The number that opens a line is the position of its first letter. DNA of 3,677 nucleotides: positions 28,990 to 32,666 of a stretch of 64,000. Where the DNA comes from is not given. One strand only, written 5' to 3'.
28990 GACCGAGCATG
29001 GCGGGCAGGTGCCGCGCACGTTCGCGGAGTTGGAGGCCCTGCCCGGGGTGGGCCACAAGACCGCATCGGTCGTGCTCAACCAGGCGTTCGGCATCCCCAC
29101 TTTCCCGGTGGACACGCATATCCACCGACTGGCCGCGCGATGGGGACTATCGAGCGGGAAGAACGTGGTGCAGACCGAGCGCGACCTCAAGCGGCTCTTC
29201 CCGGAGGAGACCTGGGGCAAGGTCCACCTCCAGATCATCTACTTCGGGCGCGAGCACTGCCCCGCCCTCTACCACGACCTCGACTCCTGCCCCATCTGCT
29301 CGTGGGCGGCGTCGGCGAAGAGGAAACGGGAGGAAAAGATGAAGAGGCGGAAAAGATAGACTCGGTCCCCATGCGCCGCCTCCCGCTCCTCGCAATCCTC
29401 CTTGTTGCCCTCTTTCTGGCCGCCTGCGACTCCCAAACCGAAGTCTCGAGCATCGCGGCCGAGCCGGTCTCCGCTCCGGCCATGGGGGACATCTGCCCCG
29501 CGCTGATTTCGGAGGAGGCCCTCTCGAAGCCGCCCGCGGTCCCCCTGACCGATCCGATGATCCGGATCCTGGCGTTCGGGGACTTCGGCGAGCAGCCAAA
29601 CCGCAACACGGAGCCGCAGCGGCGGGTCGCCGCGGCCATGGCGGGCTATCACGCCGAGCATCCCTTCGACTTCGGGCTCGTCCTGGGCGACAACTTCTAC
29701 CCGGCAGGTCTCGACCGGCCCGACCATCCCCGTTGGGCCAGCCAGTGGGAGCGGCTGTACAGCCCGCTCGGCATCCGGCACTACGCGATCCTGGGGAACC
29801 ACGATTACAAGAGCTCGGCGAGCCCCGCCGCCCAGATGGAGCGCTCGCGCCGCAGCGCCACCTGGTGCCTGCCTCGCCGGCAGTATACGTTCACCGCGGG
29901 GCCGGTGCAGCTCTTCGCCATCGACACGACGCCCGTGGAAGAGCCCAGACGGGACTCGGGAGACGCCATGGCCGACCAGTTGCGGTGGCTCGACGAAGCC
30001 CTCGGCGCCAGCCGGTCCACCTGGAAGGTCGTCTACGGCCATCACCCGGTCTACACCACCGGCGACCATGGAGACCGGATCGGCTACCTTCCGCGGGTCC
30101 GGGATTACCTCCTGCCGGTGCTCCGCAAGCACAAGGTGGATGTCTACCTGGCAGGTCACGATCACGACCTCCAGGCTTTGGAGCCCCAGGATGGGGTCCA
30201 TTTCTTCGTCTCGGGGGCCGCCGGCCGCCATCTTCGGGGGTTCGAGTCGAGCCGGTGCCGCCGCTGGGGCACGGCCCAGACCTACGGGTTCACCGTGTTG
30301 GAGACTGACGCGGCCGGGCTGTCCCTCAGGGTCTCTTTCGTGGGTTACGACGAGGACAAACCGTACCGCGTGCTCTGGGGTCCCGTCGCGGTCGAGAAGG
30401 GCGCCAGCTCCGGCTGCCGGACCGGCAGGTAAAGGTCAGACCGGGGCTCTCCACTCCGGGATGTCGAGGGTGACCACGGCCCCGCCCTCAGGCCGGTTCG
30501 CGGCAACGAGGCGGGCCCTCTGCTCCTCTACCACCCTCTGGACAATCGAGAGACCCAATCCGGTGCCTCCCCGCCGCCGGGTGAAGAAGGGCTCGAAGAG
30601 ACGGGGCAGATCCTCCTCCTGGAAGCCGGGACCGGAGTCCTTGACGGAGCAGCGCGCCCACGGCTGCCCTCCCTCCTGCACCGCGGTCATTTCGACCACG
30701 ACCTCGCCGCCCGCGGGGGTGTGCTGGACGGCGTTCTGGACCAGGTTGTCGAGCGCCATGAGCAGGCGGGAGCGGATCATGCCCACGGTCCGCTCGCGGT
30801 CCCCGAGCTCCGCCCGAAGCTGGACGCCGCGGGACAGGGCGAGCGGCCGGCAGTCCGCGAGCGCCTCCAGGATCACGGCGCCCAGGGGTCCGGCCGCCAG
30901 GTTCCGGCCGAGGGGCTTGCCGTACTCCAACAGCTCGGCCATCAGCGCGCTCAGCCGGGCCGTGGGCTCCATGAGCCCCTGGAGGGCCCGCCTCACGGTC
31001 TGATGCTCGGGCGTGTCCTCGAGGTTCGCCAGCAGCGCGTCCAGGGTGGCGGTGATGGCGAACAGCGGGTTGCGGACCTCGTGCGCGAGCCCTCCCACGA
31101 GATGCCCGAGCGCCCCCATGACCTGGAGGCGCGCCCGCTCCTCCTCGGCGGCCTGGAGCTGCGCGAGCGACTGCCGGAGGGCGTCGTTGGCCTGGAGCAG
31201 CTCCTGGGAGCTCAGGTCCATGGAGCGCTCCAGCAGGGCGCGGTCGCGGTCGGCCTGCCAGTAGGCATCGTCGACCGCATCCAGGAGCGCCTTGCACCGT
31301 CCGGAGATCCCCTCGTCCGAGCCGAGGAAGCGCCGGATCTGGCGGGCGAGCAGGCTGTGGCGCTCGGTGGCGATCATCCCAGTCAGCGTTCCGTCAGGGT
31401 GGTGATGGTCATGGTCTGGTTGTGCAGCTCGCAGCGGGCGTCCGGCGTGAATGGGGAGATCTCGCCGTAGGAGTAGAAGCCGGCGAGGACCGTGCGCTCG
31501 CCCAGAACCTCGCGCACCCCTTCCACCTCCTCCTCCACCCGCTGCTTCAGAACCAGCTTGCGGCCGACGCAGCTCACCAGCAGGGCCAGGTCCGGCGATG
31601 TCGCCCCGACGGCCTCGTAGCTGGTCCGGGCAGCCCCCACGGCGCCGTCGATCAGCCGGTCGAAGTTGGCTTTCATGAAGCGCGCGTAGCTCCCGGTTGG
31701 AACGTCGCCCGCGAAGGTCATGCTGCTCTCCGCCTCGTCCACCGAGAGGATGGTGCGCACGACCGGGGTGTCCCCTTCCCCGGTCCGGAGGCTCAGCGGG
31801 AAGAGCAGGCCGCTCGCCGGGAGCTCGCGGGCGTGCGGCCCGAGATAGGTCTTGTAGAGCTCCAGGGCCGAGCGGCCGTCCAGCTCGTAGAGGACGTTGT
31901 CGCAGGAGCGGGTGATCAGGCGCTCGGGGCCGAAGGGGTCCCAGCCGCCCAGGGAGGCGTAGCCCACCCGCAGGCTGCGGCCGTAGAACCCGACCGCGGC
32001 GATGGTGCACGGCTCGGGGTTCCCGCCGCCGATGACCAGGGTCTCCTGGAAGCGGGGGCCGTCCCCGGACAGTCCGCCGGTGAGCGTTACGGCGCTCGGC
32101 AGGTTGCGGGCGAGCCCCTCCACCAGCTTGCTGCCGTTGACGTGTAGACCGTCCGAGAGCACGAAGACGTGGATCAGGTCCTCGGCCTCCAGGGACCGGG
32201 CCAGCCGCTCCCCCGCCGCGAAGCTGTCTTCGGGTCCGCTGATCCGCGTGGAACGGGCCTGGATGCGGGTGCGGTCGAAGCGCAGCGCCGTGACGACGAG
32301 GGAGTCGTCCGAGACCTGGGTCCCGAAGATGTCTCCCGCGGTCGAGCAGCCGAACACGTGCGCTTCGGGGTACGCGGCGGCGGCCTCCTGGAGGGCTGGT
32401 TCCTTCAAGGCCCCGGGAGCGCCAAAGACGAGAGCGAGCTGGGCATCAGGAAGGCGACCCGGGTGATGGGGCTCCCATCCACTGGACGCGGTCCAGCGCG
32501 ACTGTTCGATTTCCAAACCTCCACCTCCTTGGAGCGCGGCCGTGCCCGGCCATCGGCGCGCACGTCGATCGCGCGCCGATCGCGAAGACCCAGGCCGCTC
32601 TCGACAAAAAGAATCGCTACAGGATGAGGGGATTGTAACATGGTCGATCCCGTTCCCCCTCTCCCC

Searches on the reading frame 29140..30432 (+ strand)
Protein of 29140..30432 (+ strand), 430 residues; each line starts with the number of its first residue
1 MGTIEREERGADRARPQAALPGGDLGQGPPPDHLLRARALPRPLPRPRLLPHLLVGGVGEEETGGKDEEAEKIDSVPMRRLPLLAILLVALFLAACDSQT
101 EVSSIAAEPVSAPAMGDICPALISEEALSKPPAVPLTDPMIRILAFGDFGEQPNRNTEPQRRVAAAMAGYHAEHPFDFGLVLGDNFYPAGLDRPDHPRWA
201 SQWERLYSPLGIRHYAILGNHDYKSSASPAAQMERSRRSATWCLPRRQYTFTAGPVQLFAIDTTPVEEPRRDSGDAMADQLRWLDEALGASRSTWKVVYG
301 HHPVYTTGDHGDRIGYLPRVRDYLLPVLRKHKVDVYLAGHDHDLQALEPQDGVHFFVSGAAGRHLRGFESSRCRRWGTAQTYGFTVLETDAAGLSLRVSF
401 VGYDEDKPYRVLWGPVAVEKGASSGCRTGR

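Call 63: search_protein_families(library=pfam, proteins=[window:29140-30432:+], max_evalue=0.001)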
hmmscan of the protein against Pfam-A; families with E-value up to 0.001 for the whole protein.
window:29140-30432:+ (430 aa): 1 family
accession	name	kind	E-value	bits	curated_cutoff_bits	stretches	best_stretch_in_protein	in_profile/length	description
PF00149.33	Metallophos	-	1.4e-15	58.6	21.5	1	141-343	1-190/191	Calcineurin-like phosphoesterase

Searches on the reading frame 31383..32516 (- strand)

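Call 63: search_protein_families(library=pfam, proteins=[window:31383-32516:-], max_evalue=0.001)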
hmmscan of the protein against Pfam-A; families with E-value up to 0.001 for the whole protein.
window:31383-32516:- (377 aa): 2 families
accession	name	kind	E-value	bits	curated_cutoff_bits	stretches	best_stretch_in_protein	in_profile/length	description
PF08495.15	FIST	-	7.7e-48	163.3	23.2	1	26-215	1-189/189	FIST N domain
PF10442.14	FIST_C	-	3.2e-37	128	28.5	1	217-355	1-131/131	FIST C domain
